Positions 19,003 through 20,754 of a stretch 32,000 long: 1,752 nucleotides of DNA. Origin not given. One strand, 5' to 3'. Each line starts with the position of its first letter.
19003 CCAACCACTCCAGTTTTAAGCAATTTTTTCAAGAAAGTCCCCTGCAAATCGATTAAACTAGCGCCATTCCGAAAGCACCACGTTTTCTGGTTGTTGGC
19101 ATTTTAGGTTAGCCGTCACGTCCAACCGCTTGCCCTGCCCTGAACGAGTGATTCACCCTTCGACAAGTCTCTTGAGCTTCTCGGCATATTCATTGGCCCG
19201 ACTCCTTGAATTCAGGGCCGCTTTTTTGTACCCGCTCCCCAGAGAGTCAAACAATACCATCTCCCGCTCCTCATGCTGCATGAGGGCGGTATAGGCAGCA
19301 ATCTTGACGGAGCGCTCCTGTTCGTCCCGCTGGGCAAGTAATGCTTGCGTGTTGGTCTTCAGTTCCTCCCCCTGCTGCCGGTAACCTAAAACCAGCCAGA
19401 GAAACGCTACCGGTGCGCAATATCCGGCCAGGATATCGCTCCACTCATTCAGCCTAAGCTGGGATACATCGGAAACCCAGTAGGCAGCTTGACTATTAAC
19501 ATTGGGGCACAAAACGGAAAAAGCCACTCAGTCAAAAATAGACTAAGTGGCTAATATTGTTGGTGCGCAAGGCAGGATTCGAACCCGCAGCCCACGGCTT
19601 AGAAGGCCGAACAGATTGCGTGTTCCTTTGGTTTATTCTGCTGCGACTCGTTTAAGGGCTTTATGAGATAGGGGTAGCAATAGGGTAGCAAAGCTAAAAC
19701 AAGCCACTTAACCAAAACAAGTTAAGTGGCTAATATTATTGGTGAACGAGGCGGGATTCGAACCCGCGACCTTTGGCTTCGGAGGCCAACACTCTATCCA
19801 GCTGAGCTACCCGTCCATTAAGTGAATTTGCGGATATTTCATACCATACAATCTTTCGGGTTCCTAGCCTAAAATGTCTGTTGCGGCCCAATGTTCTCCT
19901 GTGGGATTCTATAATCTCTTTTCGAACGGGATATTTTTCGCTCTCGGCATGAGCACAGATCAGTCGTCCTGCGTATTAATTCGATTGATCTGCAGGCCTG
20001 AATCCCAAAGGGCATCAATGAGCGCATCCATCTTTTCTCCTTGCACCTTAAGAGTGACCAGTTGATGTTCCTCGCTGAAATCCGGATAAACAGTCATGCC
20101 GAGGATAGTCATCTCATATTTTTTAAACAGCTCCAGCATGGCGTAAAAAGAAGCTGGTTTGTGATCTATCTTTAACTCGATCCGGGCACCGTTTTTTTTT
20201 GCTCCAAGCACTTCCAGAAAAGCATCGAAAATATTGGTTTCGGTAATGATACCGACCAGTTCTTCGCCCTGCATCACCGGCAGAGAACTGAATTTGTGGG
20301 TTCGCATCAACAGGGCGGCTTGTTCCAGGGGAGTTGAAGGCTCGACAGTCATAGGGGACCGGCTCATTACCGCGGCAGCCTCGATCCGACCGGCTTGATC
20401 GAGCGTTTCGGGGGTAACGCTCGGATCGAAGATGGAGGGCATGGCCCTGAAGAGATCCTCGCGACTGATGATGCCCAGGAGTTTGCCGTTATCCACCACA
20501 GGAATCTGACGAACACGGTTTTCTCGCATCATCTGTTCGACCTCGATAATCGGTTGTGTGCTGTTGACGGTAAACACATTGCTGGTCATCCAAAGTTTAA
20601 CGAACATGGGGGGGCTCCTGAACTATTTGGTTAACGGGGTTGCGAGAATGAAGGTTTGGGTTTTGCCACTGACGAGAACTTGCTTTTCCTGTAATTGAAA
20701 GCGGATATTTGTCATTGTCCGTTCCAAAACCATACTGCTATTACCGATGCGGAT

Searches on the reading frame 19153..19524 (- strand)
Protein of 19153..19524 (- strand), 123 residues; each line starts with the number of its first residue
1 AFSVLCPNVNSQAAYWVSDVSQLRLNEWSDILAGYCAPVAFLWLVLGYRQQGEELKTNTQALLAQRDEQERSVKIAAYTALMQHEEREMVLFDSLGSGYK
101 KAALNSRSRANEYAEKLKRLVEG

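Call 66: search_protein_families(library=pfam, proteins=[window:19153-19524:-], max_evalue=0.001)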
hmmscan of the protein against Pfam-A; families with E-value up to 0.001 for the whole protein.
window:19153-19524:- (123 aa): 0 families

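Call 92: search_protein_families(library=pfam, proteins=[window:19153-19524:-], max_evalue=10)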
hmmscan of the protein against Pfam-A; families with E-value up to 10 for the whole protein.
window:19153-19524:- (123 aa): 2 families
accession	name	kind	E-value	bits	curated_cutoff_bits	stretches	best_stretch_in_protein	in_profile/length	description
PF15260.11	FAM219A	-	0.15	12.7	27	1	62-118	21-79/124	Protein family FAM219A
PF06667.17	PspB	-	0.17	12.4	25.6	1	37-65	14-45/73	Phage shock protein B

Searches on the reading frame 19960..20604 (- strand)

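Call 66: search_protein_families(library=pfam, proteins=[window:19960-20604:-], max_evalue=0.001)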
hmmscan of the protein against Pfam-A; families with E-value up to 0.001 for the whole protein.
window:19960-20604:- (214 aa): 1 family
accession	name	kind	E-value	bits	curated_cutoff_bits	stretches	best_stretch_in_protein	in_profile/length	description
PF00571.33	CBS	-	5.3e-33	113.6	24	2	6-55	5-55/57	CBS domain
